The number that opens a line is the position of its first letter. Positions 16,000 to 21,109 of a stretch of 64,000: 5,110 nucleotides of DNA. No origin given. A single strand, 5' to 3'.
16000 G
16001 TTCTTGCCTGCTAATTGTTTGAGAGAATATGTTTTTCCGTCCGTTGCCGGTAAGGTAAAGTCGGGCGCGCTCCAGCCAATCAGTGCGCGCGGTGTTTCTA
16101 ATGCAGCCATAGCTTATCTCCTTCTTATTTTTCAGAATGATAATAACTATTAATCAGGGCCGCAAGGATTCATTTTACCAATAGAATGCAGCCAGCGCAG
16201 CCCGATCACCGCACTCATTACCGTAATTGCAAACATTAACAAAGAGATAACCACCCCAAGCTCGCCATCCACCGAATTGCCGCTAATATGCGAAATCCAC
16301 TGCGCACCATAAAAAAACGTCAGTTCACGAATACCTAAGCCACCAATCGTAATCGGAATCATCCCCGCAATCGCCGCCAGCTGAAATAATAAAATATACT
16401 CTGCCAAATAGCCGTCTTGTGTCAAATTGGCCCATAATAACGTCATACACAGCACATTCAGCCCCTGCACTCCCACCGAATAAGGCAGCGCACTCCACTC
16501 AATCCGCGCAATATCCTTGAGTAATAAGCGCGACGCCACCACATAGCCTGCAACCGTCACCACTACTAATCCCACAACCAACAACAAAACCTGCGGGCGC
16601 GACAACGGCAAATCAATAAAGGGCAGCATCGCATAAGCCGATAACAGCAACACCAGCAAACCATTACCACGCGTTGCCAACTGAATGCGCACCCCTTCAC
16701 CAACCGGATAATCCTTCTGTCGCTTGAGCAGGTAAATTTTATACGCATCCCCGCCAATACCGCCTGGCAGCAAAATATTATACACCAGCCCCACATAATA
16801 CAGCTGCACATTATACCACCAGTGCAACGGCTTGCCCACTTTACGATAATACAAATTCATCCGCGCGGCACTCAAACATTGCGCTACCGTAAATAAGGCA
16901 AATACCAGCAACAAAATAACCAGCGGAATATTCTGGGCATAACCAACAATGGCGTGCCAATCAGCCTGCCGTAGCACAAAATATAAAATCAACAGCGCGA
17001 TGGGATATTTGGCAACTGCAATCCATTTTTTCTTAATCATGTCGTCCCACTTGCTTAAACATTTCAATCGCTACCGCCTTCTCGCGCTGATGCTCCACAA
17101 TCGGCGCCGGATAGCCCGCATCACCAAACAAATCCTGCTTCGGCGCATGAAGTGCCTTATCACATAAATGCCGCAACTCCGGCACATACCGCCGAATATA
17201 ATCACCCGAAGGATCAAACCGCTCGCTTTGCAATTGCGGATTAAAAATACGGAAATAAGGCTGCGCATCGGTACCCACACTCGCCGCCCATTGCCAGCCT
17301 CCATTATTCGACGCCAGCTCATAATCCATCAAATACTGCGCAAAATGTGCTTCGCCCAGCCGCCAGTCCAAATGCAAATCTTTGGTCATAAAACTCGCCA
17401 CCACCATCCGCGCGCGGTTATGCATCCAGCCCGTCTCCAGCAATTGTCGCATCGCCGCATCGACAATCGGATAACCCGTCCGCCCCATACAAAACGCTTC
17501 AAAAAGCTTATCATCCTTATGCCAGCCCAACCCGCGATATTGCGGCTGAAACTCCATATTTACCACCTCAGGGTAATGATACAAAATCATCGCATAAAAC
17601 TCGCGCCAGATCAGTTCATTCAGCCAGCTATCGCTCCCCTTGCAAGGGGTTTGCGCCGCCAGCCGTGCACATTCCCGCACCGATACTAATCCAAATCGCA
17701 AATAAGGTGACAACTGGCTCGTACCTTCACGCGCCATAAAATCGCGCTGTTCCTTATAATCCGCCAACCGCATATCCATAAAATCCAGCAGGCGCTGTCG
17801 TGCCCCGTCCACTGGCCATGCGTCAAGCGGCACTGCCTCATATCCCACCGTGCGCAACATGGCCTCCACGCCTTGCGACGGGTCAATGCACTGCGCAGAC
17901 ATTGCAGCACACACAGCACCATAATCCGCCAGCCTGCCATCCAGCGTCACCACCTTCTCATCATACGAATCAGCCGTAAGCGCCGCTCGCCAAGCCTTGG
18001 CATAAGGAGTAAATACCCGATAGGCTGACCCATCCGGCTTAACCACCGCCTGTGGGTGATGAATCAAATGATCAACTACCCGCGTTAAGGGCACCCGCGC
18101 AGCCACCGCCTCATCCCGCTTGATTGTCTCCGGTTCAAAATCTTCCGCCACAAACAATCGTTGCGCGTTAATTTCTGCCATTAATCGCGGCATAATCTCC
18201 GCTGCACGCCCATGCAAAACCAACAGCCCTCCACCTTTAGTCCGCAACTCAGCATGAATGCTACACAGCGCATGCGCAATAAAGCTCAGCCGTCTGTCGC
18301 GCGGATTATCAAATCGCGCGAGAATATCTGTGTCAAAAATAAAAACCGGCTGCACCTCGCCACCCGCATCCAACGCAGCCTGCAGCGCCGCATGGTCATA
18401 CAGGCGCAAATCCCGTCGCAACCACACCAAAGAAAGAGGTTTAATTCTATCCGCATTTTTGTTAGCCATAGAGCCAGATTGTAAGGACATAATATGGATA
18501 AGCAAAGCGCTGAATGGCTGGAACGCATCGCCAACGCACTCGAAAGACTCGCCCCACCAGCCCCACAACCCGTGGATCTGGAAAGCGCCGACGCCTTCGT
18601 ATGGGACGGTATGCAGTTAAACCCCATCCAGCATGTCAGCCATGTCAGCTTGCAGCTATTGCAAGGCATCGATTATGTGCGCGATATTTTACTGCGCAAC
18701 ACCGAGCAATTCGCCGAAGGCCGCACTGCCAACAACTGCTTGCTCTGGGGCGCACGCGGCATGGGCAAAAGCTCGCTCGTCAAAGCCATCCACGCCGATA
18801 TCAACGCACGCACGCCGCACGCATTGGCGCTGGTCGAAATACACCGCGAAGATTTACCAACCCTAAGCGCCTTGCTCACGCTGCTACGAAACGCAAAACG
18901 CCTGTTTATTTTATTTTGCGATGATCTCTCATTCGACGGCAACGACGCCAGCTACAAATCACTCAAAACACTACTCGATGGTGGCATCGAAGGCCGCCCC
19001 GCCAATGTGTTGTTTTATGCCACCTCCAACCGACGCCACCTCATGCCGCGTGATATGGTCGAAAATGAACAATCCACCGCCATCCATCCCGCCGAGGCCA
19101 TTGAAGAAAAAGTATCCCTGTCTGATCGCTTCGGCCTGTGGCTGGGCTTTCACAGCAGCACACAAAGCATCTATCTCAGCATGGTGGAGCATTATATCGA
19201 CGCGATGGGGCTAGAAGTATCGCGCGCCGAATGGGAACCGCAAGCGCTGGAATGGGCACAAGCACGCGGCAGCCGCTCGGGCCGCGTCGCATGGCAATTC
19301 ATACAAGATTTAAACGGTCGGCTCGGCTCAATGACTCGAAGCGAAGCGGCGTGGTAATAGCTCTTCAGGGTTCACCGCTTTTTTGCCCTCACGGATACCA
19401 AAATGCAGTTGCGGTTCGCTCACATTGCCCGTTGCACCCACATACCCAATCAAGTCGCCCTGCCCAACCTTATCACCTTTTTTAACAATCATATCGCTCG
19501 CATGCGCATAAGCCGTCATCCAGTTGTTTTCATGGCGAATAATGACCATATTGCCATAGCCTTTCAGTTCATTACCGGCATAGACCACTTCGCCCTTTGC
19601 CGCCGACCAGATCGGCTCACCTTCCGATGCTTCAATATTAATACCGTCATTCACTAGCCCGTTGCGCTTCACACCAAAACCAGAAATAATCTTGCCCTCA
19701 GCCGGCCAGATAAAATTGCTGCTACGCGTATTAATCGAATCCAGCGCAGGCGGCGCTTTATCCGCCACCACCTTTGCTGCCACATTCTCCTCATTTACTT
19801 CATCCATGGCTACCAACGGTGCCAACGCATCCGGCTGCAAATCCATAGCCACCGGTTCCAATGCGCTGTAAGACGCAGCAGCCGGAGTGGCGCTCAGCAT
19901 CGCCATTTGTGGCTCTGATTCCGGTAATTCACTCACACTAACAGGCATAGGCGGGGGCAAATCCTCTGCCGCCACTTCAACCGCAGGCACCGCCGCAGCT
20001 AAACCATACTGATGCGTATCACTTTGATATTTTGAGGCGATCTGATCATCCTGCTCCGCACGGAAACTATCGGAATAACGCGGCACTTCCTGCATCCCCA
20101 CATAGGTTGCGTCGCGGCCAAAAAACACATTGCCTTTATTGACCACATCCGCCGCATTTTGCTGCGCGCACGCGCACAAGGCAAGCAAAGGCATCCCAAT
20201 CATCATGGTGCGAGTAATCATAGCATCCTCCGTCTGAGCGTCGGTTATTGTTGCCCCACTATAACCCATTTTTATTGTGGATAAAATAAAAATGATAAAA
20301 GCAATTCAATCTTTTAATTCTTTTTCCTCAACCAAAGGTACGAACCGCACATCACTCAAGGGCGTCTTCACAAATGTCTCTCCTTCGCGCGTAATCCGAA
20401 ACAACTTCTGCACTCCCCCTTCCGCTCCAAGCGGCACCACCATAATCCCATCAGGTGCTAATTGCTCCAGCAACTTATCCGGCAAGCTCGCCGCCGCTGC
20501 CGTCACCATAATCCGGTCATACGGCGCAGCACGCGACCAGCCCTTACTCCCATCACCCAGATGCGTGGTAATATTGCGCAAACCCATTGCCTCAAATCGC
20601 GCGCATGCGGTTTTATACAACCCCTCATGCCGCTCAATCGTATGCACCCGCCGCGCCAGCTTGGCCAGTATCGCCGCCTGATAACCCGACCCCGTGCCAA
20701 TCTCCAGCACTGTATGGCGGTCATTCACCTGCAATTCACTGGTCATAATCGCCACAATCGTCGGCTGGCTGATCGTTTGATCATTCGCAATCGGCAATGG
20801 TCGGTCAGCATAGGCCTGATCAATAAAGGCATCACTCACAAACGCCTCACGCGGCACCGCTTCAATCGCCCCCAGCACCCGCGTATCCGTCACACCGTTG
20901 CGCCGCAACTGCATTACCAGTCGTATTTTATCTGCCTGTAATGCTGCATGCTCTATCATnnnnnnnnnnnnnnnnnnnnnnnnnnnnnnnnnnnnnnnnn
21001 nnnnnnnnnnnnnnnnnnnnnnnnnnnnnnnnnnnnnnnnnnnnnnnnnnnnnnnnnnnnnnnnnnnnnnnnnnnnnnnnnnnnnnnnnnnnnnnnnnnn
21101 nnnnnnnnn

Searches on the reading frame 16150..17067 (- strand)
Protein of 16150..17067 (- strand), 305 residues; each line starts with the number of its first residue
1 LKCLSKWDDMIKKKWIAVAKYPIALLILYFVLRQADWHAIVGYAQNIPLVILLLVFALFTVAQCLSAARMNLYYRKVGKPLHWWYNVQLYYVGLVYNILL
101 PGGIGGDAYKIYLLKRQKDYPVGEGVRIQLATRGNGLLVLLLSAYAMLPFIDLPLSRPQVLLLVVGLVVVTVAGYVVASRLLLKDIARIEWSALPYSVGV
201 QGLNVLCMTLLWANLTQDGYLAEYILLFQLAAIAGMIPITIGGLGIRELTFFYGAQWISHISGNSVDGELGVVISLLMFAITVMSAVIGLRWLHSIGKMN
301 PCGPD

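Call 22: search_protein_families(library=pfam, proteins=[window:16150-17067:-], max_evalue=0.00001)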
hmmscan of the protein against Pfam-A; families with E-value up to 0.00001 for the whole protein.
window:16150-17067:- (305 aa): 1 family
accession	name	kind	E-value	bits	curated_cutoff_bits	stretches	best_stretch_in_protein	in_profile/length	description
PF03706.18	LPG_synthase_TM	-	5.8e-27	95.4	33.4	1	20-186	4-170/302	Lysylphosphatidylglycerol synthase TM region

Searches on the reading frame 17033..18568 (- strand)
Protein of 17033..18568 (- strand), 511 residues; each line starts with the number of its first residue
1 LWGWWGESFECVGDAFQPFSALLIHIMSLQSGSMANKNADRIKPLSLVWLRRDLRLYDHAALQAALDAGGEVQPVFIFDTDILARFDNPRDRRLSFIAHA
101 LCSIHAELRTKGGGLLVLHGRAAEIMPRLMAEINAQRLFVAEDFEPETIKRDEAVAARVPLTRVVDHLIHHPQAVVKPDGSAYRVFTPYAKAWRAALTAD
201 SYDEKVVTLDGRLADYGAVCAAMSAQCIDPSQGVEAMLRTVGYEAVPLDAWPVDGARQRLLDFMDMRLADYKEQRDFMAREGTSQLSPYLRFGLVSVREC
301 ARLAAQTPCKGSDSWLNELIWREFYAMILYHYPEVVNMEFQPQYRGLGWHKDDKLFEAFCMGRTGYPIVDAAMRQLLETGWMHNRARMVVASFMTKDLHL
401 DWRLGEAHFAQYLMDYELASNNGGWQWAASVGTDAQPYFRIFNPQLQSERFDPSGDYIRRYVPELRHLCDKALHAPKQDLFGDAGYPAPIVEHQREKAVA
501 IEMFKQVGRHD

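Call 22: search_protein_families(library=pfam, proteins=[window:17033-18568:-], max_evalue=0.00001)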
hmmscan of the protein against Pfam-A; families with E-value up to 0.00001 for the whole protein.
window:17033-18568:- (511 aa): 2 families
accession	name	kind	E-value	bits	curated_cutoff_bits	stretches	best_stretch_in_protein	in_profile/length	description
PF03441.19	FAD_binding_7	-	4.9e-80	268.2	27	1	315-506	1-203/203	FAD binding domain of DNA photolyase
PF00875.24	DNA_photolyase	-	9.3e-40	136.7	26.6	1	46-198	1-157/164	DNA photolyase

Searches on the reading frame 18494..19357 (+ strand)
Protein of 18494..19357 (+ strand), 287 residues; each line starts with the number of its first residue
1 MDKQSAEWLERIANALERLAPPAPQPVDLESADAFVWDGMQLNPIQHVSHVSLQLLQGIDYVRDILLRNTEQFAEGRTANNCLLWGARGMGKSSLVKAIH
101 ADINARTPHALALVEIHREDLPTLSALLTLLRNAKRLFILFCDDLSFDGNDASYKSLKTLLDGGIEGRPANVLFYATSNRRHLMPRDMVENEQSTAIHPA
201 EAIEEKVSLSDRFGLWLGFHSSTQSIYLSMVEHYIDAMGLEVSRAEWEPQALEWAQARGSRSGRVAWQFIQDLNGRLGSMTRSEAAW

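Call 22: search_protein_families(library=pfam, proteins=[window:18494-19357:+], max_evalue=0.00001)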
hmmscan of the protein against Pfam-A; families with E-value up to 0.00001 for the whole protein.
window:18494-19357:+ (287 aa): 2 families
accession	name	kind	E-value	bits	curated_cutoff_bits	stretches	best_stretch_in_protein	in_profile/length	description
PF05673.19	DUF815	-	4.3e-102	341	23.8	1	31-276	2-248/249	Protein of unknown function (DUF815)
PF13191.12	AAA_16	-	6.7e-08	33.6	32.6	1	66-131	12-73/167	AAA ATPase domain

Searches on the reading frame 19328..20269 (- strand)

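Call 22: search_protein_families(library=pfam, proteins=[window:19328-20269:-], max_evalue=0.00001)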
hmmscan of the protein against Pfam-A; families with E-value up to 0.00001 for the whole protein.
window:19328-20269:- (313 aa): 1 family
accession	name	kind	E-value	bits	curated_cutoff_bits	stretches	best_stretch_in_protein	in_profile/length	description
PF01551.29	Peptidase_M23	-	5.4e-32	110.3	28.7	1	207-301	3-96/96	Peptidase family M23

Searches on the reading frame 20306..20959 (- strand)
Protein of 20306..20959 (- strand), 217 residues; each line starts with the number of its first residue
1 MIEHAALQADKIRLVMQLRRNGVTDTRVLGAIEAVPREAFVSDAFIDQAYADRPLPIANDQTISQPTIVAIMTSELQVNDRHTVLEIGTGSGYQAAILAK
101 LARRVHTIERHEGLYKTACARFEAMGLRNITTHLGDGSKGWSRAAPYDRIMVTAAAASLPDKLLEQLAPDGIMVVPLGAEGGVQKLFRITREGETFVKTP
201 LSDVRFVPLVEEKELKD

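Call 22: search_protein_families(library=pfam, proteins=[window:20306-20959:-], max_evalue=0.00001)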
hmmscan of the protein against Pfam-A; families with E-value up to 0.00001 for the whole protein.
window:20306-20959:- (217 aa): 3 families
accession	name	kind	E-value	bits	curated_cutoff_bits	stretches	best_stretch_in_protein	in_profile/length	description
PF01135.25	PCMT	-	5.9e-59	199.8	20.3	1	13-213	5-209/210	Protein-L-isoaspartate(D-aspartate) O-methyltransferase (PCMT)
PF00398.26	RrnaAD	-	7.1e-07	29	24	1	69-132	19-80/263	Ribosomal RNA adenine dimethylase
PF13649.12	Methyltransf_25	-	4e-06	27.9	27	1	84-165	1-83/97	Methyltransferase domain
